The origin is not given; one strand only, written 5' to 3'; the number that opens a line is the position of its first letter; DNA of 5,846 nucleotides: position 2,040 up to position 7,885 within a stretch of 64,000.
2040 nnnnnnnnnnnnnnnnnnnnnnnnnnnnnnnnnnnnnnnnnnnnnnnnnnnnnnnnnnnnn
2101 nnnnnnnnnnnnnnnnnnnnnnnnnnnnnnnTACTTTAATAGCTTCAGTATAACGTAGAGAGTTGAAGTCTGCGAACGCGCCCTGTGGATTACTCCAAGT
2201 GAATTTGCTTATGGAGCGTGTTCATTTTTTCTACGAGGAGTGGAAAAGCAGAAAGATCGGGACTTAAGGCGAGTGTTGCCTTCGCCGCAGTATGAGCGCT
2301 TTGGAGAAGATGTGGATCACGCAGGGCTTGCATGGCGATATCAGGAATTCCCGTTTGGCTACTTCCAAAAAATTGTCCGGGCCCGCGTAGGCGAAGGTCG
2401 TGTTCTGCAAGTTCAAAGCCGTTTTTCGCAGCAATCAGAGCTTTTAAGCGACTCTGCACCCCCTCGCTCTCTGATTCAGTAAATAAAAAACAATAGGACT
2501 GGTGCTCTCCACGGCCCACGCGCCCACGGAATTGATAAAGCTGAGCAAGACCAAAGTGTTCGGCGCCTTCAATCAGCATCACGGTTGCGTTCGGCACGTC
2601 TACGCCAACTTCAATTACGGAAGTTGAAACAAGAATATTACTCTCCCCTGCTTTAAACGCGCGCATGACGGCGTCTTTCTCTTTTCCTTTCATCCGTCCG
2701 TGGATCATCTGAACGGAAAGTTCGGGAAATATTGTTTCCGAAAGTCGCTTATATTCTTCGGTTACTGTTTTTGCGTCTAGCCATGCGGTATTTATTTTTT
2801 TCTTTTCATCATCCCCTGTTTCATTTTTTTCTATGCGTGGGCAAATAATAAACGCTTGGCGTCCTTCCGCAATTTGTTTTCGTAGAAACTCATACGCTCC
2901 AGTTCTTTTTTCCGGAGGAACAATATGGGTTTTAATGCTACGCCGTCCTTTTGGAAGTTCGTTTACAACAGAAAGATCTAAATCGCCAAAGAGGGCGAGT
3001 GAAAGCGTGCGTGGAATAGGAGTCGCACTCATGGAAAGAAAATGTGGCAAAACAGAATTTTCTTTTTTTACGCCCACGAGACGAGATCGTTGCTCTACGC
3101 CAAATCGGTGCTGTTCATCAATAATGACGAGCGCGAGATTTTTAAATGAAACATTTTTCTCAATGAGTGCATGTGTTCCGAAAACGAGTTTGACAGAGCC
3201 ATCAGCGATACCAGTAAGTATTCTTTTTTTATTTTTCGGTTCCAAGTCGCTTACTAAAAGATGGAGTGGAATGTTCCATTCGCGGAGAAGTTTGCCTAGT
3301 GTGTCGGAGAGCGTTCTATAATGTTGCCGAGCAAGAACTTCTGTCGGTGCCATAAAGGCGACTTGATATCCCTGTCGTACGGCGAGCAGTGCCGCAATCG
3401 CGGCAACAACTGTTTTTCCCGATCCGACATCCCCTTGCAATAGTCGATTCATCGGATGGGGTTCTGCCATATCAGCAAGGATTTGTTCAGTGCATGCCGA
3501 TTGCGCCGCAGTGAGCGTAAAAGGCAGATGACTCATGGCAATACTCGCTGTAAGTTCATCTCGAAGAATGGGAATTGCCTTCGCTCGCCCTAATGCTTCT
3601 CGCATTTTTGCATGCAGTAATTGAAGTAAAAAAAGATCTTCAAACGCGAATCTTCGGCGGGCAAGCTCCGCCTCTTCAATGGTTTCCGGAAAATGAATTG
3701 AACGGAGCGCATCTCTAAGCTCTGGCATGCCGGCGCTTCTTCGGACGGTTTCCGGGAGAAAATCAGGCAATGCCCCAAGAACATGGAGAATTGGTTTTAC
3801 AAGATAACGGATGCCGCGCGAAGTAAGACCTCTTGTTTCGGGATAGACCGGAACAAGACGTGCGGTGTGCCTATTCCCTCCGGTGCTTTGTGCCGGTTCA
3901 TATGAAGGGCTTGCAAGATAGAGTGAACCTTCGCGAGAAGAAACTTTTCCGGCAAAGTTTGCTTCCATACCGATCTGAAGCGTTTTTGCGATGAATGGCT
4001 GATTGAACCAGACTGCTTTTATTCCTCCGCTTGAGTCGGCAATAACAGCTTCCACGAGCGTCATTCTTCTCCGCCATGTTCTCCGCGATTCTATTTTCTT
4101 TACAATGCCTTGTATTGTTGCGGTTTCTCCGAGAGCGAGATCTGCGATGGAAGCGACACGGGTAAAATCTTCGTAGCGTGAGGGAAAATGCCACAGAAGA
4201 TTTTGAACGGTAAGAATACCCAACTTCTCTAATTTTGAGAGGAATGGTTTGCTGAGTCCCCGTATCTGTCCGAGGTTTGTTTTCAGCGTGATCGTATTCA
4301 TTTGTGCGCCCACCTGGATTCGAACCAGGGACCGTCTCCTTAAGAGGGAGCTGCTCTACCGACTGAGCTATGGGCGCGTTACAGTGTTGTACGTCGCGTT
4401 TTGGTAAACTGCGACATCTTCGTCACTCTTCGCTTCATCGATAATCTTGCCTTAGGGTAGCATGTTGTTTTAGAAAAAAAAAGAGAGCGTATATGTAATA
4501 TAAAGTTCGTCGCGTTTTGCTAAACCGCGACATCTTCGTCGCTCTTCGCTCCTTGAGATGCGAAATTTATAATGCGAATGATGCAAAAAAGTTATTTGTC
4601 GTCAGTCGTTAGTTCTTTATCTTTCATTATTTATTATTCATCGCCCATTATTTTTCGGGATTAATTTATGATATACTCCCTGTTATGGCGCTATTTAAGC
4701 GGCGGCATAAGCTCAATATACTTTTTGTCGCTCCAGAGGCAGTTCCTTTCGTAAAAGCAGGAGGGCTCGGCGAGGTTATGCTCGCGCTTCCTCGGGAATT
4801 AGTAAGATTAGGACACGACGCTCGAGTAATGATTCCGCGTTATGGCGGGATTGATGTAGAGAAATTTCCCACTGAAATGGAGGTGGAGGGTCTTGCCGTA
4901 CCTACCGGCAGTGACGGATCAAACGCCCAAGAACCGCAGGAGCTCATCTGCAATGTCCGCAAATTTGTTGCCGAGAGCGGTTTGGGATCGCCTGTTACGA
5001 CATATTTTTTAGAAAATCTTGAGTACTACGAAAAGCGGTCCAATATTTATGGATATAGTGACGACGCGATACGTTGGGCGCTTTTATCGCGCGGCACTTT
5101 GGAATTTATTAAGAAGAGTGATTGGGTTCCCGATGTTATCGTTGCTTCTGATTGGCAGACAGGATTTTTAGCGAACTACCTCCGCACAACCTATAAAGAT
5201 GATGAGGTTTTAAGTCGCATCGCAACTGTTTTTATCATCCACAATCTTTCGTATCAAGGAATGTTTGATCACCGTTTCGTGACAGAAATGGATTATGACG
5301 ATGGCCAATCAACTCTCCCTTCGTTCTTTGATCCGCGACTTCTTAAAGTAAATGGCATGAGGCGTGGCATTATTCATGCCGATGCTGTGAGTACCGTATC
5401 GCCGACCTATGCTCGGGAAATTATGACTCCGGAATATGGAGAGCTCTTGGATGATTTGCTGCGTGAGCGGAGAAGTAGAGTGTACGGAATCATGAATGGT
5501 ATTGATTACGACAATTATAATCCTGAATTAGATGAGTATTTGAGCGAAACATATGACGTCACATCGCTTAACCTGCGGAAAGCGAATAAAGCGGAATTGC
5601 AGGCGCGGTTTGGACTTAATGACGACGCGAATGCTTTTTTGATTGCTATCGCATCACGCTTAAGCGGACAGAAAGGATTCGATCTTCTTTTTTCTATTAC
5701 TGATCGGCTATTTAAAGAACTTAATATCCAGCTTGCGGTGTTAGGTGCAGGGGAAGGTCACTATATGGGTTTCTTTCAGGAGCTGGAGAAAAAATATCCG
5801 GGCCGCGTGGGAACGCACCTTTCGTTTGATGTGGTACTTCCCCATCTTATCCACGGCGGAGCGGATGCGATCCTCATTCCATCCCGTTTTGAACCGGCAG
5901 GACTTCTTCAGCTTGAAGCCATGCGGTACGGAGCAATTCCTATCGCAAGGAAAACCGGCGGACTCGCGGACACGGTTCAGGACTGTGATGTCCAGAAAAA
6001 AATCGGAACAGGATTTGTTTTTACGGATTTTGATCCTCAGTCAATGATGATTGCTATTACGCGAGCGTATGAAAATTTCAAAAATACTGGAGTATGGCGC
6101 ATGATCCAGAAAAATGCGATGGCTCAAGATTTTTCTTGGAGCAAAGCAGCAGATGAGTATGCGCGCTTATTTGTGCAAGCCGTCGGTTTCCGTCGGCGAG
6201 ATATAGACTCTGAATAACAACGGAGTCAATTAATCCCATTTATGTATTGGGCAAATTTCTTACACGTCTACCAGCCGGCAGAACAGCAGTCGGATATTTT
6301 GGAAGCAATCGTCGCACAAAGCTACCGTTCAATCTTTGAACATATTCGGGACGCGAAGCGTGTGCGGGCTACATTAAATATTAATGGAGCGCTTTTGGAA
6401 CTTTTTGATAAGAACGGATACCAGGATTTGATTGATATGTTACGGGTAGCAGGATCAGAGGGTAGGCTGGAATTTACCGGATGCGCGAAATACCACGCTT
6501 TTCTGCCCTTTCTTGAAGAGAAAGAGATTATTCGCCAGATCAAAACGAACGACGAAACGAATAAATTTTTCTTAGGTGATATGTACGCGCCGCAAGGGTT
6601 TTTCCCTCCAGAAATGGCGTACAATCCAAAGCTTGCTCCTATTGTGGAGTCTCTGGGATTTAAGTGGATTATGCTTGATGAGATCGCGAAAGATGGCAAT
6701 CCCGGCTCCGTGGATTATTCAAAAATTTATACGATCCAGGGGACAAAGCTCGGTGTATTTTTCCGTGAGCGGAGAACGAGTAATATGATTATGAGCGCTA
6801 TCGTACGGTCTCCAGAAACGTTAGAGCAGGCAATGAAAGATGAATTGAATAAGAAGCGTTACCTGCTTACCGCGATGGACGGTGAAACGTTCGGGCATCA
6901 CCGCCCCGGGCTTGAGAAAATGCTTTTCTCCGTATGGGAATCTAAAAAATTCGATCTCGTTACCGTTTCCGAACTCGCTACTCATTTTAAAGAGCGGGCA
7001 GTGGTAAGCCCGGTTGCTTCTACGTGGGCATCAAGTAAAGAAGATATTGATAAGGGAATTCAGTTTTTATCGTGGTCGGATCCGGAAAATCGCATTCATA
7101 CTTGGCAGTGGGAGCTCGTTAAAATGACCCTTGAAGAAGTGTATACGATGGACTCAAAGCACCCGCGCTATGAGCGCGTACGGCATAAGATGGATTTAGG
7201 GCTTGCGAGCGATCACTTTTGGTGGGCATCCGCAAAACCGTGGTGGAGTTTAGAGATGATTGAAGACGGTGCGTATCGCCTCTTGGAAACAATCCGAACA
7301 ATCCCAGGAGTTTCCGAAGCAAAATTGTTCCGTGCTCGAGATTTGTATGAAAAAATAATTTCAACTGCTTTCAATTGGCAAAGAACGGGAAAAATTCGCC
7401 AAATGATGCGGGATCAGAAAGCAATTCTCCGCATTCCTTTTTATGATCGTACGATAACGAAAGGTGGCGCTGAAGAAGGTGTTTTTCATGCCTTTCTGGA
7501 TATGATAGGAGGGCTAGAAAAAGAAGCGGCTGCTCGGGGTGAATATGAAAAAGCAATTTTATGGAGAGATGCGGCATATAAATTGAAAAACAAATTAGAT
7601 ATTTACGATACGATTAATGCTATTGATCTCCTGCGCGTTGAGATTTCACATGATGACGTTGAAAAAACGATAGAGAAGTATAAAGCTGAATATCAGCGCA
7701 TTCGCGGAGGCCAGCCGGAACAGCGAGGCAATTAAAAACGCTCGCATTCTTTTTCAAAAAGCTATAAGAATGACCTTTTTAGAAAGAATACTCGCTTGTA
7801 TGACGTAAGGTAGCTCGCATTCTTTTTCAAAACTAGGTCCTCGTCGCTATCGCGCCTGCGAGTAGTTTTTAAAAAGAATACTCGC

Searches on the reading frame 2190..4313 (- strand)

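Call 7: search_protein_families(library=pfam, proteins=[window:2190-4313:-])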
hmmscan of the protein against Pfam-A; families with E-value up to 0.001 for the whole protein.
window:2190-4313:- (707 aa): 8 families
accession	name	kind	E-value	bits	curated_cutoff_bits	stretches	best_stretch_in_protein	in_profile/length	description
PF00270.35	DEAD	-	4.4e-22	79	26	1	269-436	2-163/167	DEAD/DEAH box helicase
PF17191.10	RecG_wedge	-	5.3e-22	78.6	23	1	28-174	16-157/162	RecG wedge domain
PF00271.37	Helicase_C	-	8.7e-22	77.9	23.5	1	521-601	31-108/110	Helicase conserved C-terminal domain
PF04851.21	ResIII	-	1.4e-10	41.8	22.5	1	266-432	3-162/164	Type III restriction enzyme, res subunit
PF13604.12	AAA_30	-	1e-07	32.3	27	1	267-415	2-111/191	AAA domain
PF19833.4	RecG_dom3_C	-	7.9e-07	29.5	26.8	1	631-688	3-62/87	ATP-dependent DNA helicase RecG, domain 3, C-terminal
PF01336.31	tRNA_anti-codon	-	7.4e-06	26.3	27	1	66-139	2-73/75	OB-fold nucleic acid binding domain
PF22590.2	Cas3-like_C_2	-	0.00019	22.1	27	1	517-602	15-104/106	CRISPR-associated nuclease/helicase Cas3, C-terminal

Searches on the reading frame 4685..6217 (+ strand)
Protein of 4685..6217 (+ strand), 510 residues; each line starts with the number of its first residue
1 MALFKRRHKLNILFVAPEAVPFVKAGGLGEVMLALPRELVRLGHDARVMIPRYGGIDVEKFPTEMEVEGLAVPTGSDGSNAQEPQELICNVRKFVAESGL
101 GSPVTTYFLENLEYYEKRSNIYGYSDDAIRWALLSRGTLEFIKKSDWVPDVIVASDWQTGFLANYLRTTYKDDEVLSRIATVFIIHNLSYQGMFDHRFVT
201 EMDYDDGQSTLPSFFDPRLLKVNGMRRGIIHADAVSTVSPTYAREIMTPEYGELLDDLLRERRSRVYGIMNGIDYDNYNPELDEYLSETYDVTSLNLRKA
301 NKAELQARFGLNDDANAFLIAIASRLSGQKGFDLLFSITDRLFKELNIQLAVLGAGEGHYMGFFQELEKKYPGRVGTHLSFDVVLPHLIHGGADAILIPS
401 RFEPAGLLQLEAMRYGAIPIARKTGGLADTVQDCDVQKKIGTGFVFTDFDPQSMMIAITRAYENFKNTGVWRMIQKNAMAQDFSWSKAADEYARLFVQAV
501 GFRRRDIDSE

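Call 7: search_protein_families(library=pfam, proteins=[window:4685-6217:+])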
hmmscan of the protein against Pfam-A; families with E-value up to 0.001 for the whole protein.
window:4685-6217:+ (510 aa): 6 families
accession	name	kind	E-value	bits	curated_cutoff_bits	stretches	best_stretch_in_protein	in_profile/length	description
PF08323.17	Glyco_transf_5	-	8.4e-66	222.5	22.7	1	11-261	1-239/239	Starch synthase catalytic domain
PF00534.26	Glycos_transf_1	-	2.9e-14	53.4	26.4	1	309-464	7-158/172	Glycosyl transferases group 1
PF13579.12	Glyco_trans_4_4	-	5.8e-09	36.9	29.7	1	26-246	1-142/158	Glycosyl transferase 4-like domain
PF13692.12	Glyco_trans_1_4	-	9.1e-09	36.1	27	1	319-464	3-142/142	Glycosyl transferases group 1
PF13439.12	Glyco_transf_4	-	0.00039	20.9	28.5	0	26-60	2-36/170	Glycosyltransferase Family 4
PF20706.3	GT4-conflict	-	0.00069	19.1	26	0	391-491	280-384/385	Family 4 Glycosyltransferase in conflict systems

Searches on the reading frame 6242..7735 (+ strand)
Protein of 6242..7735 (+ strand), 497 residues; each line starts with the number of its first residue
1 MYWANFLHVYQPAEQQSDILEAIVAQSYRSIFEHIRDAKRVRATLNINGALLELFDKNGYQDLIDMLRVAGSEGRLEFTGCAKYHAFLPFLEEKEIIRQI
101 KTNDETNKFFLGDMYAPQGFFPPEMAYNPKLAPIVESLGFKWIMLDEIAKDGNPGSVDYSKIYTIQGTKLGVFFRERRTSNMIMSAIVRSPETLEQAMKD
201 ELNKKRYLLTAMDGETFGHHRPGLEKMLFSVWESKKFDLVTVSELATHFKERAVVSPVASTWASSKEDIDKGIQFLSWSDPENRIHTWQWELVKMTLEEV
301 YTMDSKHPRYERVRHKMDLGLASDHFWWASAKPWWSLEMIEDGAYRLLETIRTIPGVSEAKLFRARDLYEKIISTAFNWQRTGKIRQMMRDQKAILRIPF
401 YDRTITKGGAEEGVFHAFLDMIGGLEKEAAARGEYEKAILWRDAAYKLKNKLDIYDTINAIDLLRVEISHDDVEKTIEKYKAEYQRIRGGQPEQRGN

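Call 7: search_protein_families(library=pfam, proteins=[window:6242-7735:+])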
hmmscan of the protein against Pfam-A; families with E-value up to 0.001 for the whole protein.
window:6242-7735:+ (497 aa): 1 family
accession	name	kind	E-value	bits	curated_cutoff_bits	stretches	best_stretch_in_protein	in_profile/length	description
PF03065.20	Glyco_hydro_57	-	1.4e-32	113.6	21.2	1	28-255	56-288/291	Glycosyl hydrolase family 57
